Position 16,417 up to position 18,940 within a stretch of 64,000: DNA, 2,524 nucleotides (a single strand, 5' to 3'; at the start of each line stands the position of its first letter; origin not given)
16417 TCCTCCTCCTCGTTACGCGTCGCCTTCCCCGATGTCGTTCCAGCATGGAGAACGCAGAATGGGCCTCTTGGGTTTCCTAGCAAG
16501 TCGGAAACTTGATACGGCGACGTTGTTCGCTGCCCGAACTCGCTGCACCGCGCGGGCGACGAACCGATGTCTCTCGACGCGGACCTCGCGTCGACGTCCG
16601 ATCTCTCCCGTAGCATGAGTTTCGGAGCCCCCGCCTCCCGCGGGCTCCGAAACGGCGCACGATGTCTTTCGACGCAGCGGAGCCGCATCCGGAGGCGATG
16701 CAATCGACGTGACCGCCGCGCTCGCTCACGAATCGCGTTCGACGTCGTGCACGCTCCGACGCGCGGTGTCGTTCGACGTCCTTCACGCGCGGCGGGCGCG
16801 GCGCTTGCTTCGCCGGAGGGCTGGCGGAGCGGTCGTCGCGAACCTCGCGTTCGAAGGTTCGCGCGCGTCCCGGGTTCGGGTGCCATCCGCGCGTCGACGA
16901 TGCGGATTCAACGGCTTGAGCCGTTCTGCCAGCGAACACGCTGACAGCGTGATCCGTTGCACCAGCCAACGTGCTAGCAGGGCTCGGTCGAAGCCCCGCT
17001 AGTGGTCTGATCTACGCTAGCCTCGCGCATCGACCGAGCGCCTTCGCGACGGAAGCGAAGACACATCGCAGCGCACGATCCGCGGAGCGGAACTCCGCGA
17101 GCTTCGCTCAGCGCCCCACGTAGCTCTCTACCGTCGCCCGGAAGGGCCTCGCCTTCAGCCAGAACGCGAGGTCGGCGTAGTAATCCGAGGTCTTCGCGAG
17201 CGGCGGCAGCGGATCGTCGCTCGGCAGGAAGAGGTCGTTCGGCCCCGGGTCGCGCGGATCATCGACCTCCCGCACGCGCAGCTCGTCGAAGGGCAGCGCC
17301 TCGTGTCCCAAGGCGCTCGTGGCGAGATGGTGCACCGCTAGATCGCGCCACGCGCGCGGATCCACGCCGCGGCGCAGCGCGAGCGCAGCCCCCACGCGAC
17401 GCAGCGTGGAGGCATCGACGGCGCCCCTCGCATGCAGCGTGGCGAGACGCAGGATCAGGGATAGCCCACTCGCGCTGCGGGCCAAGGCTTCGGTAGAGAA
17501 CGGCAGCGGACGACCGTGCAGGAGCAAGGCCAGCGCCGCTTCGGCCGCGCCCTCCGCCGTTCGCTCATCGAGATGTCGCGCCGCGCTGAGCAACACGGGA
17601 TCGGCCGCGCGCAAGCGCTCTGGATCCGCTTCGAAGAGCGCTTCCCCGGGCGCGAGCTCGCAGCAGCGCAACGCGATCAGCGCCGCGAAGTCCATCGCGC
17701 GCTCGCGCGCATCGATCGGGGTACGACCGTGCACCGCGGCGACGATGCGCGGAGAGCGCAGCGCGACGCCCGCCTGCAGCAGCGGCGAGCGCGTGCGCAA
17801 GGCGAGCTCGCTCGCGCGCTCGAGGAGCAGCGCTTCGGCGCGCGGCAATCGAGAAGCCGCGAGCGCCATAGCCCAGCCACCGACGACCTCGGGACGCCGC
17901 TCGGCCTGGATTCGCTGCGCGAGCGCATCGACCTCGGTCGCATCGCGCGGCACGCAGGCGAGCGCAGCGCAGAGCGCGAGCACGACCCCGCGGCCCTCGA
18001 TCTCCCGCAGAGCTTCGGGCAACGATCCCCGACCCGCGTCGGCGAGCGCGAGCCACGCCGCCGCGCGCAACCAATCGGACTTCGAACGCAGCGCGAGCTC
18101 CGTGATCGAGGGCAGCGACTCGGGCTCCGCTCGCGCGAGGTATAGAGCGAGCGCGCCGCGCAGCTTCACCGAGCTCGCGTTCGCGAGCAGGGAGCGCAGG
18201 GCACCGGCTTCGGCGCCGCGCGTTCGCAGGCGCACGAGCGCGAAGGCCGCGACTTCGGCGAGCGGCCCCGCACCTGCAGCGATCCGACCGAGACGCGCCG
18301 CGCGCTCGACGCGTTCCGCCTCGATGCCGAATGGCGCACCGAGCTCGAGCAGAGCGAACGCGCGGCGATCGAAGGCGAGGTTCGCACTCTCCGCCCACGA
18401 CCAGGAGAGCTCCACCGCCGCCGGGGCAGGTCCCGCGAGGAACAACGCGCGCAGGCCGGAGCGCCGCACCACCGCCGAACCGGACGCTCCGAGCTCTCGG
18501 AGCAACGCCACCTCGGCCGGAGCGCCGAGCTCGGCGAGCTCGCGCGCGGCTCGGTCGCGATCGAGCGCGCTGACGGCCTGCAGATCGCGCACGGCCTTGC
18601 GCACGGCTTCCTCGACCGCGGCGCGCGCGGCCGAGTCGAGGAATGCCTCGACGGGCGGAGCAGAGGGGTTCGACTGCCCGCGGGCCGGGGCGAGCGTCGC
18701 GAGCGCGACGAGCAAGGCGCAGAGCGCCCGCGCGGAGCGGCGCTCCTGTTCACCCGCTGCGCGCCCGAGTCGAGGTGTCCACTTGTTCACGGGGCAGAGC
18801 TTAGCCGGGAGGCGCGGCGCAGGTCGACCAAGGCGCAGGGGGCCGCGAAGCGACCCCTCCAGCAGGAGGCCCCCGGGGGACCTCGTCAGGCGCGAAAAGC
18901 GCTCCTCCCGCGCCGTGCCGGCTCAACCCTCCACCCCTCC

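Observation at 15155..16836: RAYT transposase flanked by long imperfect inverted arms with a 74/75-identical hairpin core, plus a third decayed copy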

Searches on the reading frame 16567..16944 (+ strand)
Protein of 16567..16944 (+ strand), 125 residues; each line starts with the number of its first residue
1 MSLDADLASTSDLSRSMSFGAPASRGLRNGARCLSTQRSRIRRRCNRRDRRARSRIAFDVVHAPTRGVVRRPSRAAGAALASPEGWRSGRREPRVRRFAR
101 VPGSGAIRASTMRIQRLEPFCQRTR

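Call 59: search_protein_families(library=pfam, proteins=[window:16567-16944:+], max_evalue=0.01)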
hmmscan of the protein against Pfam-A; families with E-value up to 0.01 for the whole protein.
window:16567-16944:+ (125 aa): 0 families

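Call 68: find_homologous_proteins(query=window:16567-16941:+, max_evalue=0.001)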
Query window:16567-16941:+: 169 candidates shared short words with the query, none scored E <= 0.001.

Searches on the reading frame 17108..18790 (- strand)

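Call 59: search_protein_families(library=pfam, proteins=[window:17108-18790:-], max_evalue=0.01)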
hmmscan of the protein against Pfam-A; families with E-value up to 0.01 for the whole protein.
window:17108-18790:- (560 aa): 1 family
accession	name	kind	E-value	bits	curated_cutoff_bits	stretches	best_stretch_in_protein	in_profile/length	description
PF13646.12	HEAT_2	-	0.0039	17.9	27.7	1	197-261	3-64/88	HEAT repeats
